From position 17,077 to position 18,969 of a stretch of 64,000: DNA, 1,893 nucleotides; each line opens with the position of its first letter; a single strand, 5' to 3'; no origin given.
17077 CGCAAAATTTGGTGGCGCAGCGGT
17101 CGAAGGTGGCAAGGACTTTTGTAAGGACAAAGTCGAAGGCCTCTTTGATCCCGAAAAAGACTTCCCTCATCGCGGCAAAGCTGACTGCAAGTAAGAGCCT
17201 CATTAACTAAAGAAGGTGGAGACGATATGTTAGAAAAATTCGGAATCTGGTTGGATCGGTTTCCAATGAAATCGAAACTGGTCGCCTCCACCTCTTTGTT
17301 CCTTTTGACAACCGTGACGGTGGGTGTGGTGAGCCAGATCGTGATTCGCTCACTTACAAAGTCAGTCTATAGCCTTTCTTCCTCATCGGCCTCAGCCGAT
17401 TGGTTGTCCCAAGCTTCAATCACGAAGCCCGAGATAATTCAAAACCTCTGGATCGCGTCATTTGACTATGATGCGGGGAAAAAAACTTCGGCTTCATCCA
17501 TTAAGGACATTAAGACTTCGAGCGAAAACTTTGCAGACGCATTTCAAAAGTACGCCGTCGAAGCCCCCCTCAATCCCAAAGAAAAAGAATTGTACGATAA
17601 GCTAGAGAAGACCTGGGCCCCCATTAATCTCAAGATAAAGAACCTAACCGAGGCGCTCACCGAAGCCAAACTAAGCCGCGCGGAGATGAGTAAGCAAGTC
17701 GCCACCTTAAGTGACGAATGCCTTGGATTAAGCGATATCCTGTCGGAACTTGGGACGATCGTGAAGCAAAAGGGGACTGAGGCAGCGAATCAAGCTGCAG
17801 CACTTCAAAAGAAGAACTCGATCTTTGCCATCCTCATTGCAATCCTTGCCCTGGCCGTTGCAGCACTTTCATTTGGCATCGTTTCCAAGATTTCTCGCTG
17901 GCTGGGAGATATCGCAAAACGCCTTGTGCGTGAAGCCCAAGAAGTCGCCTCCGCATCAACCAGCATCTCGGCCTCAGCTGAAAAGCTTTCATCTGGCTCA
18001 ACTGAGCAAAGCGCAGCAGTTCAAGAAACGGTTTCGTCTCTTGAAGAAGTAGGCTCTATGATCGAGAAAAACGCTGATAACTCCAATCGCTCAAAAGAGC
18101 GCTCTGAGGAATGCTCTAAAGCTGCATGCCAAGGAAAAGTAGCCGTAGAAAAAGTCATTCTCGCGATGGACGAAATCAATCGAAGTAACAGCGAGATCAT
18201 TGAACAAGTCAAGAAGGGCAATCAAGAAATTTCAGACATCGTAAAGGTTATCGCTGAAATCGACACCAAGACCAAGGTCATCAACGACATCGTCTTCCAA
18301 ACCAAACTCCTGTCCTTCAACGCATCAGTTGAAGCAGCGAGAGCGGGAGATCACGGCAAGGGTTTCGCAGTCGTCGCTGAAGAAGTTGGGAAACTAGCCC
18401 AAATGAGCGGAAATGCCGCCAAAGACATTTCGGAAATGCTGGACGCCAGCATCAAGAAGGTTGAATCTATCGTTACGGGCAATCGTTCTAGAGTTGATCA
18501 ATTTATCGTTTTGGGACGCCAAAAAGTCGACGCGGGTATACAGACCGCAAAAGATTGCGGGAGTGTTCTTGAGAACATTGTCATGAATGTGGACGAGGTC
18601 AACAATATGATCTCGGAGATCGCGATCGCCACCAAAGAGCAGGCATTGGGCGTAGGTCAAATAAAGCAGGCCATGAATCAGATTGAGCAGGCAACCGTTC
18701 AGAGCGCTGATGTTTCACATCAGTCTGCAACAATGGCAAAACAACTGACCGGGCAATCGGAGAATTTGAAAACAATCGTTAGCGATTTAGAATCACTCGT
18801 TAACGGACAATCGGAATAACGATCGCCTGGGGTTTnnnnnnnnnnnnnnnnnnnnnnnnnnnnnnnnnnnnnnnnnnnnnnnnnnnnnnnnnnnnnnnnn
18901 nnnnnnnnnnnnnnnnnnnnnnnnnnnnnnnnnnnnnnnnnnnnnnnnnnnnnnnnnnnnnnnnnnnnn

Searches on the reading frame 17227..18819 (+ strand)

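Call 19: search_protein_families(library=pfam, proteins=[window:17227-18819:+], max_evalue=0.00001)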
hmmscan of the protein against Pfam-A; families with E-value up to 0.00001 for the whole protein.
window:17227-18819:+ (530 aa): 1 family
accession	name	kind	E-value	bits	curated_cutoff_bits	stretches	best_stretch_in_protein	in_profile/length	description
PF00015.26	MCPsignal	-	2.5e-35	122.3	34.6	1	292-489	3-171/172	Methyl-accepting chemotaxis protein (MCP) signalling domain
